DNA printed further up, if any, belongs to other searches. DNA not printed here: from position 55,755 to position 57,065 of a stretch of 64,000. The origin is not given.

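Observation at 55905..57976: Translationally coupled HD-domain + nucleotidyltransferase gene pair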

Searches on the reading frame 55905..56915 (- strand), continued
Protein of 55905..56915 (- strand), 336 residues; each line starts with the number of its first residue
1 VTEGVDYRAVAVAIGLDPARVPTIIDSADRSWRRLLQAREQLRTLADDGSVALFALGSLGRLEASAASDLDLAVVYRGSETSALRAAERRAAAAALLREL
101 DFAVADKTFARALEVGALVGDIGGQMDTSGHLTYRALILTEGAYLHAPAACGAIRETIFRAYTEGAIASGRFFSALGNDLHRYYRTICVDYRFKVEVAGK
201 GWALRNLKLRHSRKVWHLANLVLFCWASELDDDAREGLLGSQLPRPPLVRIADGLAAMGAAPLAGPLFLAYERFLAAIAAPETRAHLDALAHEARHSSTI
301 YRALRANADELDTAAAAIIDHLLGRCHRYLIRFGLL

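Call 46: search_protein_families(library=padloc, proteins=[P0282, P0297, P0313, P0325, P0334, P0367, P0300, P0350, P0388, P0262], max_evalue=0.001)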
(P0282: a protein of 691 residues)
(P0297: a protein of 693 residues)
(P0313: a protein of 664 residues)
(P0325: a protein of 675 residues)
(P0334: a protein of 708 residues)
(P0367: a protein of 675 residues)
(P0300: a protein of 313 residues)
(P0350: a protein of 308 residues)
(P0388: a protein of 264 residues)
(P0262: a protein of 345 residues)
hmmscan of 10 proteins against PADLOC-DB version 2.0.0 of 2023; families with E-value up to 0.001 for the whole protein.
P0282 (691 aa): 2 families
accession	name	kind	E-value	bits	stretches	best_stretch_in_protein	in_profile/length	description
PDLC04778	PDC-M70A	-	1.8e-55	186.7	1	375-674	11-337/355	-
PDLC02374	dGTPase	-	4.4e-05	21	1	79-129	73-120/395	-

P0297 (693 aa): 2 families
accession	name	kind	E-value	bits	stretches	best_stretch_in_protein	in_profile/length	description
PDLC04778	PDC-M70A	-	1.8e-27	94.6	1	363-685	17-347/355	-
PDLC02374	dGTPase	-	4.4e-06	24.3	1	76-129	75-125/395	-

P0313 (664 aa): 3 families
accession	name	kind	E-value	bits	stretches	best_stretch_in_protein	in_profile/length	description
PDLC04778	PDC-M70A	-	5.7e-54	181.8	1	349-648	18-338/355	-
PDLC02374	dGTPase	-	1.1e-07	29.5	1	61-116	69-121/395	-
PDLC04903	PDC-S09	-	0.00023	19.4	1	384-425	32-72/108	-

P0325 (675 aa): 5 families
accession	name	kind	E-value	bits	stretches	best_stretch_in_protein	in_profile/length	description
PDLC04778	PDC-M70A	-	4.8e-50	168.8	1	359-661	13-340/355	-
PDLC02374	dGTPase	-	8.9e-06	23.3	1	58-111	73-123/395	-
PDLC04904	PDC-S09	-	0.00013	20.1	1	398-426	29-57/104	-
PDLC04903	PDC-S09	-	0.00022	19.5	1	380-438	12-70/108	-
PDLC04902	PDC-S09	-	0.00086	17.6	0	401-425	28-52/97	-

P0334 (708 aa): 1 family
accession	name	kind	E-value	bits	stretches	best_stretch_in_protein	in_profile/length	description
PDLC04778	PDC-M70A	-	2e-26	91.2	1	366-693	5-340/355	-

P0367 (675 aa): 3 families
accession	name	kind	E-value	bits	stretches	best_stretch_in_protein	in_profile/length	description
PDLC04778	PDC-M70A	-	2.3e-44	150.2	1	348-659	17-338/355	-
PDLC02374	dGTPase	-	4e-09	34.3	1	62-123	72-134/395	-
PDLC01254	Cas3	-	0.0008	17.6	0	66-103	10-43/164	CAS-I; effector_G3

P0300 (313 aa): 8 families
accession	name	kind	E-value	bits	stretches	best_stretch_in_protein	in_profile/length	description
PDLC04778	PDC-M70A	-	2.6e-51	173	1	4-297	21-338/355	-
PDLC04368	PDC-M05A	-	5.2e-07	27.7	1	17-75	94-152/201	-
PDLC04903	PDC-S09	-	3.8e-06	25.1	1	31-62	27-58/108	-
PDLC04904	PDC-S09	-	0.00013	20.1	1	35-77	30-72/104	-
PDLC04372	PDC-M05A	-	0.00023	19.5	1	9-80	57-126/167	-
PDLC04369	PDC-M05A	-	0.00028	18.6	1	12-78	88-154/201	-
PDLC04902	PDC-S09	-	0.00046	18.4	1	33-75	24-67/97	-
PDLC04907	PDC-S09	-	0.00084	17.4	0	31-64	28-61/114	-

P0350 (308 aa): 1 family
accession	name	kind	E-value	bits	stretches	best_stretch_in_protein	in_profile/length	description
PDLC04778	PDC-M70A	-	1.5e-45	154.1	1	28-292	44-338/355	-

P0388 (264 aa): 7 families
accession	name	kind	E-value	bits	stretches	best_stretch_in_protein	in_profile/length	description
PDLC04778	PDC-M70A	-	5.4e-48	162.1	1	8-226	20-247/355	-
PDLC04902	PDC-S09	-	5.1e-06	24.7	1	42-83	28-67/97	-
PDLC04903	PDC-S09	-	6.5e-06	24.4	1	37-70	28-61/108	-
PDLC04904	PDC-S09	-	7.9e-06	24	1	42-82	32-69/104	-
PDLC04368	PDC-M05A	-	8.1e-06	23.8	1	37-87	110-159/201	-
PDLC04906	PDC-S09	-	3e-05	22.3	1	42-70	31-59/98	-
PDLC04369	PDC-M05A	-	7.8e-05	20.4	1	6-63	77-131/201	-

P0262 (345 aa): 2 families
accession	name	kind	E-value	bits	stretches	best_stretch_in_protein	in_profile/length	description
PDLC04778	PDC-M70A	-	3.3e-49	166.1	1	21-339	16-349/355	-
PDLC04903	PDC-S09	-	0.0003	19.1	0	44-108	13-77/108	-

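Call 48: find_related_loci(query=A3, collection=genome_contigs, flank=6000)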
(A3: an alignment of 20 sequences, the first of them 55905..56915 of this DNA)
Query A3 (336 aa) in genome_contigs; peptide patterns used: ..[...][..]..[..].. (x = any residue, [..] = any of these).
347 stretches matched a pattern; 338 encode a relative of the query (tblastn E <= 1e-3); the best 80 are kept; 80 distinct loci.
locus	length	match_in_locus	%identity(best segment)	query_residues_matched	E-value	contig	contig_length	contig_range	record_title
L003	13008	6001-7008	67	1-336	6e-137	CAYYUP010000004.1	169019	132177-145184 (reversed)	MAG TPA_asm: uncultured Nannocystis sp. isolate binchicken_co67_189 genome assembly, contig: NODE_21_length_169019_cov_8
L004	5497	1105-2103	70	6-336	5e-137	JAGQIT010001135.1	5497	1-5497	MAG: Myxococcales bacterium isolate HKST-UBA11 2015-01-06_1_(paired)_contig_266564, whole genome shotgun sequence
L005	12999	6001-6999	70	6-336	2e-130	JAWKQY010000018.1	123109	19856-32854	MAG: Nannocystaceae bacterium isolate AC1.67 AC1.67.fa-18, whole genome shotgun sequence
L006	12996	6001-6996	58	5-336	4e-106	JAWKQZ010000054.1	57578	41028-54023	MAG: Nannocystaceae bacterium isolate BC1.173 BC1.173.fa-54, whole genome shotgun sequence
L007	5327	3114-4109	50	5-336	2e-97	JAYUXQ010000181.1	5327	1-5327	MAG: Nannocystis sp. isolate GL133_UP_concoct_53 GL133_UP_concoct_53_180, whole genome shotgun sequence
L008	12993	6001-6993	54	5-336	2e-98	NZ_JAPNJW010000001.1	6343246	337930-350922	Nannocystis sp. RBIL2 ctg.s1.000000F, whole genome shotgun sequence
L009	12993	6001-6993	54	5-336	5e-95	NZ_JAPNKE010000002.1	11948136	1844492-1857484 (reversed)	Nannocystis pusilla strain Na p29 contig_2, whole genome shotgun sequence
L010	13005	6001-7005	53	1-336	2e-94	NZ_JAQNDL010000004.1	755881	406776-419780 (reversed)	Nannocystis bainbridge strain BB15-2 000003Farrow, whole genome shotgun sequence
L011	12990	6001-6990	50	6-336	5e-93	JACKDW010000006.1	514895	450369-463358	MAG: Myxococcales bacterium isolate HK-STAS-MYXO-17 HK-STAS-MYXO-17_6, whole genome shotgun sequence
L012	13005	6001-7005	53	1-336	4e-92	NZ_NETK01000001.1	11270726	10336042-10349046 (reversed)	Nannocystis exedens strain DSM 71 utg0, whole genome shotgun sequence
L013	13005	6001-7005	53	1-336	7e-92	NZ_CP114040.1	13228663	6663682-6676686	Nannocystis punicea strain FL3 chromosome, complete genome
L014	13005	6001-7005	49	5-336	1e-91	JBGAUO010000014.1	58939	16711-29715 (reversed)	MAG: Nannocystis sp. isolate MAG_AAO_AS.74 AAOAS-74_NODE_14_length_58939_cov_5.250671, whole genome shotgun sequence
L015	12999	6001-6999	46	7-336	3e-90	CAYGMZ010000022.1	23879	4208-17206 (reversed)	MAG TPA_asm: uncultured Nannocystaceae bacterium isolate ERP116193_co2_37 genome assembly, contig: NODE_5245_length_2387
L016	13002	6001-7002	49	6-336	2e-89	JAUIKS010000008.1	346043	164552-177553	MAG: Polyangia bacterium isolate Co_bin.371 NODE_276_length_346043_cov_2.659169, whole genome shotgun sequence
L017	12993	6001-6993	52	5-336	5e-96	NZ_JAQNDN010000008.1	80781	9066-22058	Nannocystis radixulma strain NCELM 000022Farrow, whole genome shotgun sequence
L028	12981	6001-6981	50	14-336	4e-79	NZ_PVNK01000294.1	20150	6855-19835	Enhygromyxa salina strain SWB005 ENSA5_contig000294, whole genome shotgun sequence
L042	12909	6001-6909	28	20-327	2e-33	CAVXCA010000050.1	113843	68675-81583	MAG: uncultured Alphaproteobacteria bacterium isolate MFD03323.bin.1.128 genome assembly, contig: contig_20606, whole ge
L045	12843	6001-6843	29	48-319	2e-32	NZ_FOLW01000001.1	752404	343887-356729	Pragia fontium DSM 5563 = ATCC 49100 strain DSM 5563, whole genome shotgun sequence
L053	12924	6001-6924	32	11-311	1e-30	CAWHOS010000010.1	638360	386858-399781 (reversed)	MAG: uncultured Solirubrobacteraceae bacterium isolate MFD09212.bin.2.103 genome assembly, contig: contig_4793, whole ge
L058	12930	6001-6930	33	9-312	6e-30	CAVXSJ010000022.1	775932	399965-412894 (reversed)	MAG: uncultured Solirubrobacteraceae bacterium isolate MFD04212.bin.2.26 genome assembly, contig: contig_9201, whole gen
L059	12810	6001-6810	31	34-305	7e-30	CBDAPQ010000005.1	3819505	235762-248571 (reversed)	MAG: Beijerinckiaceae bacterium isolate 31db593a-0eb3-4021-8bc0-63f647638ca8 genome assembly, contig: contig_5, whole ge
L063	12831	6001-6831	29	39-319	2e-29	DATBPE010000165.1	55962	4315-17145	MAG TPA_asm: Solirubrobacteraceae bacterium isolate SMAG_U4069 k141_990668, whole genome shotgun sequence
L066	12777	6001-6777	34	47-311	2e-29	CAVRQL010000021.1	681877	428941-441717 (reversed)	MAG: uncultured Solirubrobacteraceae bacterium isolate MFD04935.bin.2.153 genome assembly, contig: contig_5864, whole ge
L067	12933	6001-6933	27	22-336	4e-29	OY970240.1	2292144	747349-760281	MAG: uncultured Solirubrobacterales bacterium isolate MFD09212.bin.c.4 genome assembly, chromosome: 1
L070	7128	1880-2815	31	22-333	4e-29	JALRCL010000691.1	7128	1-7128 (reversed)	MAG: Patulibacter sp. isolate HTM.34 HTM_241517, whole genome shotgun sequence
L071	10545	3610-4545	30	22-333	8e-29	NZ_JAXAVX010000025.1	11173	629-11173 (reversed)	Patulibacter brassicae strain SD NODE_25_length_11173_cov_42.410866, whole genome shotgun sequence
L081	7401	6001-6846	32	27-305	2e-28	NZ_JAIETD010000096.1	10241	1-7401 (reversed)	MAG: Methylobacterium sp. isolate time.spades.CONCOCT.1kb_002 c_000000000143, whole genome shotgun sequence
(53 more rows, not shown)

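Call 50: search_solved_structures(query=L045:4752-5870:+, max_evalue=1, show_alignments=1)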
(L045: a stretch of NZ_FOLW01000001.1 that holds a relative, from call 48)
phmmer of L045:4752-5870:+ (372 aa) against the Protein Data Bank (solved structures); distinct sequences matched with E-value up to 1: 33.
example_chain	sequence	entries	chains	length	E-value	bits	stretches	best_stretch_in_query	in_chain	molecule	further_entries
9mr6_A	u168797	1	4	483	5.7e-05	25.8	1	50-137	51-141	HD domain-containing protein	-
6brg_A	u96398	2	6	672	6.1e-05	25.7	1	49-167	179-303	Deoxynucleoside triphosphate triphosphohydrolase SAMHD1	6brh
9vwa_A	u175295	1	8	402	0.00024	23.8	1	77-135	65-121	Deoxyguanosinetriphosphate triphosphohydrolase-like protein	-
2o6i_A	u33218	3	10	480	0.00057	22.5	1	51-205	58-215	HD domain protein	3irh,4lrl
5ao1_A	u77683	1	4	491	0.00098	21.8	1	49-131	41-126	DEOXYNUCLEOSIDE TRIPHOSPHATE TRIPHOSPHOHYDROLASE SAMHD1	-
8gb1_A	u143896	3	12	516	0.0011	21.6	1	49-131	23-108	Deoxynucleoside triphosphate triphosphohydrolase SAMHD1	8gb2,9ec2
6txc_A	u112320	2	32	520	0.0011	21.6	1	49-131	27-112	Deoxynucleoside triphosphate triphosphohydrolase SAMHD1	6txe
3u1n_A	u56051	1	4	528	0.0011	21.5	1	49-131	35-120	SAM domain and HD domain-containing protein 1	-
4q7h_A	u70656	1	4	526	0.0012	21.5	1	49-131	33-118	Deoxynucleoside triphosphate triphosphohydrolase SAMHD1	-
6u6z_A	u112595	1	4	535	0.0012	21.5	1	49-131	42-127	Deoxynucleoside triphosphate triphosphohydrolase SAMHD1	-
5ao3_A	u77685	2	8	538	0.0012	21.5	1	49-131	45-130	DEOXYNUCLEOSIDE TRIPHOSPHATE TRIPHOSPHOHYDROLASE SAMHD1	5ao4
4mz7_A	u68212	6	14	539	0.0012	21.5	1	49-131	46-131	Deoxynucleoside triphosphate triphosphohydrolase SAMHD1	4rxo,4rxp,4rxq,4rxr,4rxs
6u6x_A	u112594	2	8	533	0.0012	21.5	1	49-131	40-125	Deoxynucleoside triphosphate triphosphohydrolase SAMHD1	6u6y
5ao0_A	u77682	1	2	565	0.0012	21.5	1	49-131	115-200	DEOXYNUCLEOSIDE TRIPHOSPHATE TRIPHOSPHOHYDROLASE SAMHD1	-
4bzc_A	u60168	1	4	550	0.0012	21.5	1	49-131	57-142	DEOXYNUCLEOSIDE TRIPHOSPHATE TRIPHOSPHOHYDROLASE SAMHD1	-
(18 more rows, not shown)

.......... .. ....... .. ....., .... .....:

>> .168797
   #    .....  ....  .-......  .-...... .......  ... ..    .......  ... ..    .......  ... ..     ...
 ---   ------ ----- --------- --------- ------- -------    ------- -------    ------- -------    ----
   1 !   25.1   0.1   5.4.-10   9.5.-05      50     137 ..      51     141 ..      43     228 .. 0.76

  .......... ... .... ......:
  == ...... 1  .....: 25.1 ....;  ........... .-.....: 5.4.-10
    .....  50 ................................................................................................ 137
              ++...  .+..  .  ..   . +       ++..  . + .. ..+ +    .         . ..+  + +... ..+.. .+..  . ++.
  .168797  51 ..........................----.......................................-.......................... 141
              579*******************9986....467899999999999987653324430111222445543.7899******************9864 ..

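Call 57: search_dna_similar(query=L045:5875-6894:+, collection=plasmids, mode=protein, max_rows=25, max_evalue=0.001)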
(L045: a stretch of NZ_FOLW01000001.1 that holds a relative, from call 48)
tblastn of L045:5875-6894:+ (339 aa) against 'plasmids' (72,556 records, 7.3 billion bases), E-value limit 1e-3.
Records with a match: 5; places in all: 5; records where one place covers at least 80% of the query: 5.
Best place of each record, by identity: <60% 5.
By first word of the organism name: Escherichia 1; Rhizobium 1; Sinorhizobium 1; Mesorhizobium 1; Mycobacterium 1.
By predicted mobility (MOB-suite, as given by PLSDB): non-mobilizable 3; conjugative 2.
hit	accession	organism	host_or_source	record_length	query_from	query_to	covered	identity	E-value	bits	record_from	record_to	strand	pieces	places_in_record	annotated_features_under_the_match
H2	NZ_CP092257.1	Escherichia coli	Felix catus domesticus,Pure ...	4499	3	339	99%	45.0%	6e-75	257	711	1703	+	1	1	nucleotidyltransferase domain-containing protein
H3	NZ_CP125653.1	Rhizobium sp. BT04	Phaseolus vulgaris,Pure culture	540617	10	316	91%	28.3%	3e-24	110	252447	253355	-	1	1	nucleotidyltransferase domain-containing protein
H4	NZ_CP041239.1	Sinorhizobium mexicanum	Acaciella angustissima,cell culture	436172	12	323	92%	26.6%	8e-23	106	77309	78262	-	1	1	nucleotidyltransferase domain-containing protein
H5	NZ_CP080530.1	Mesorhizobium sp. AR02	Oxytropis sp.,Cell culture,root nodule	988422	6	319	93%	25.5%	2e-22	105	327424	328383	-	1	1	nucleotidyltransferase domain-containing protein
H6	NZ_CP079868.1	Mycobacterium sp. SMC-8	Homo sapiens,sputum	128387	42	322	83%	26.1%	1e-16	88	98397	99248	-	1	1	nucleotidyltransferase domain-containing protein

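Call 59: get_annotated_region(hit=H3, flank=6000)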
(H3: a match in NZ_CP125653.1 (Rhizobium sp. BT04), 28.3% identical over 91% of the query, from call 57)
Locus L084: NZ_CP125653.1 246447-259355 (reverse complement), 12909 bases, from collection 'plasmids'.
description: Rhizobium sp. BT04 plasmid pRspBT04e, complete sequence
organism: Rhizobium sp. BT04 (NCBI taxid 3045157)
taxonomy: Bacteria; Pseudomonadota; Alphaproteobacteria; Hyphomicrobiales; Rhizobiaceae; Rhizobium; Rhizobium sp. BT04
host: -; source: Phaseolus vulgaris,Pure culture; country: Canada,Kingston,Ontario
typing (MOB-suite, as given by PLSDB): non-mobilizable
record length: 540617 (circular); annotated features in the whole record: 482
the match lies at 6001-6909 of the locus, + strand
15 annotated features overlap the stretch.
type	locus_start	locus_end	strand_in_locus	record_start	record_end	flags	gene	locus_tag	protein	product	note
CDS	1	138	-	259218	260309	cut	-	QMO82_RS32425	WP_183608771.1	DegT/DnrJ/EryC1/StrS family aminotransferase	-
CDS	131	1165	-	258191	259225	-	-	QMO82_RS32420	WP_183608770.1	Gfo/Idh/MocA family oxidoreductase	-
CDS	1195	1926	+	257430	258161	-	-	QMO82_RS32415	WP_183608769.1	glycosyltransferase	-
CDS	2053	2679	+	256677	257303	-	-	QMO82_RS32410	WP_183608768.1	AAA family ATPase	-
CDS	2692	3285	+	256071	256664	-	-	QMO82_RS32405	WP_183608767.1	HAD-IA family hydrolase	GO:0008152 - metabolic process [Evidence IEA]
CDS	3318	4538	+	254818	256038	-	-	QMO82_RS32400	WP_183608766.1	MFS transporter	-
CDS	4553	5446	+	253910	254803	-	-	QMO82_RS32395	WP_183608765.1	glycosyltransferase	-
CDS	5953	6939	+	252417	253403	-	-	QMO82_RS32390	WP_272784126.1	nucleotidyltransferase domain-containing protein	-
CDS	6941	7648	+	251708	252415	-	-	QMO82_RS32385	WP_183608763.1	histidine phosphatase family protein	-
CDS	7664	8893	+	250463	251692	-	-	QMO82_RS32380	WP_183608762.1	glycosyltransferase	-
CDS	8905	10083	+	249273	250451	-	-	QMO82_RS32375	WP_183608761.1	MFS transporter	GO:0055085 - transmembrane transport [Evidence IEA]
CDS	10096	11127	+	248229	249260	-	-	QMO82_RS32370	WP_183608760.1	hypothetical protein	-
CDS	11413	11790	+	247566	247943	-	-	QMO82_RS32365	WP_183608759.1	hypothetical protein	-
CDS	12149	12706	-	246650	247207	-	-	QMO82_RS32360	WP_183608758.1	sarcosine oxidase subunit gamma family protein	-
CDS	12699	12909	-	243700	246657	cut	-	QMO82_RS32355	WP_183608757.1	sarcosine oxidase subunit alpha family protein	-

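Call 63: get_annotated_region(hit=H6, flank=5000)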
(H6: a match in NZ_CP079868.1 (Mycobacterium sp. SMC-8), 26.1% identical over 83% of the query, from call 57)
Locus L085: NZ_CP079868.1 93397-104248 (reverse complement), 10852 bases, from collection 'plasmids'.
description: Mycobacterium sp. SMC-8 plasmid pSMC-8_3, complete sequence
organism: Mycobacterium sp. SMC-8 (NCBI taxid 2857060)
taxonomy: Bacteria; Actinomycetota; Actinomycetes; Mycobacteriales; Mycobacteriaceae; Mycobacterium; Mycobacterium sp. SMC-8
host: -; source: Homo sapiens,sputum; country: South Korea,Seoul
typing (MOB-suite, as given by PLSDB): non-mobilizable
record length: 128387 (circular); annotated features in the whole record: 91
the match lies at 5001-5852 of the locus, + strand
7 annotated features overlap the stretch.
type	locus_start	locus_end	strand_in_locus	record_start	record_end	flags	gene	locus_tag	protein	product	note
CDS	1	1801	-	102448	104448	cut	-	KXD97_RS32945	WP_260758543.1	hypothetical protein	-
CDS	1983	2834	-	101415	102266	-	-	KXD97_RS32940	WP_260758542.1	endonuclease/exonuclease/phosphatase family protein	-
CDS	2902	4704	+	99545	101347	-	-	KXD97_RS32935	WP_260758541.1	AAA family ATPase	-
CDS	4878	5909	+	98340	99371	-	-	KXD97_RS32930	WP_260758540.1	nucleotidyltransferase domain-containing protein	-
CDS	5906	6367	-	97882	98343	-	-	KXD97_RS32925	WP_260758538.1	HIT domain-containing protein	-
CDS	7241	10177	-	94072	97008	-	-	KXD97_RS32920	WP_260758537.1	HsdR family type I site-specific deoxyribonuclease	GO:0009307 - DNA restriction-modification system [Evidence IEA]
CDS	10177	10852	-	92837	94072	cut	-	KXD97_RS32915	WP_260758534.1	restriction endonuclease subunit S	GO:0006304 - DNA modification [Evidence IEA]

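Call 64: get_annotated_region(hit=H5, flank=5000)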
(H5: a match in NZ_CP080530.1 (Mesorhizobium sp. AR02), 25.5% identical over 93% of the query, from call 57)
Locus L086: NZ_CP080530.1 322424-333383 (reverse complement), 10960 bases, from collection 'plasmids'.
description: Mesorhizobium sp. AR02 plasmid pMspAR02c, complete sequence
organism: Mesorhizobium sp. AR02 (NCBI taxid 2865837)
taxonomy: Bacteria; Pseudomonadota; Alphaproteobacteria; Hyphomicrobiales; Phyllobacteriaceae; Mesorhizobium; Mesorhizobium sp. AR02
host: -; source: Oxytropis sp.,Cell culture,root nodule; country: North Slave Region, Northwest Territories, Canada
typing (MOB-suite, as given by PLSDB): conjugative; relaxase MOBP,MOBP,MOBP; mating-pair formation MPF_T
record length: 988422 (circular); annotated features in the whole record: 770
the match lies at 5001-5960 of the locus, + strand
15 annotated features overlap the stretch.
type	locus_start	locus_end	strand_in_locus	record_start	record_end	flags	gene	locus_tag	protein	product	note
CDS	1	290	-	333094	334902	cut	-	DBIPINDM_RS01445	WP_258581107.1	ATP-binding protein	-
CDS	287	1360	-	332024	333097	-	-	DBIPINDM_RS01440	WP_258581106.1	SIR2 family protein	-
CDS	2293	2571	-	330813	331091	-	-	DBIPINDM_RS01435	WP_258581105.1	MarR family transcriptional regulator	-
CDS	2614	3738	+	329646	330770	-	-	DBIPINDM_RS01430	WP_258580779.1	IS630 family transposase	-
CDS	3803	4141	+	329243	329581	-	-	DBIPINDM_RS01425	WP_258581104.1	5'-nucleotidase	GO:0009117 - nucleotide metabolic process [Evidence IEA]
CDS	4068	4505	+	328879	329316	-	-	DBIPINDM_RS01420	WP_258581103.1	5'-nucleotidase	GO:0009117 - nucleotide metabolic process [Evidence IEA]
CDS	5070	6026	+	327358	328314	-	-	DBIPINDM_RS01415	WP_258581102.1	nucleotidyltransferase domain-containing protein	-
CDS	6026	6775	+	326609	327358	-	-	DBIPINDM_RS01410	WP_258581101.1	sugar phosphate isomerase/epimerase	-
CDS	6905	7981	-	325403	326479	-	-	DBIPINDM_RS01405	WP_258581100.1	ThiF family adenylyltransferase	-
CDS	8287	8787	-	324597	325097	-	-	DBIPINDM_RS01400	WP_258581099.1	hypothetical protein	-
CDS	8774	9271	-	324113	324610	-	-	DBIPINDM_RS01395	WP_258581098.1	hypothetical protein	-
CDS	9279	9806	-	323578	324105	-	-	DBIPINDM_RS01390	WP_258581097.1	hypothetical protein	-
CDS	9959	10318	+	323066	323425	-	-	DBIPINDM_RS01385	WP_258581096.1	helix-turn-helix transcriptional regulator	-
CDS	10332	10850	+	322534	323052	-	-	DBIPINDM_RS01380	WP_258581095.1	ImmA/IrrE family metallo-endopeptidase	-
CDS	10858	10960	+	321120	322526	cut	-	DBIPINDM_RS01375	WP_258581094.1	exonuclease domain-containing protein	-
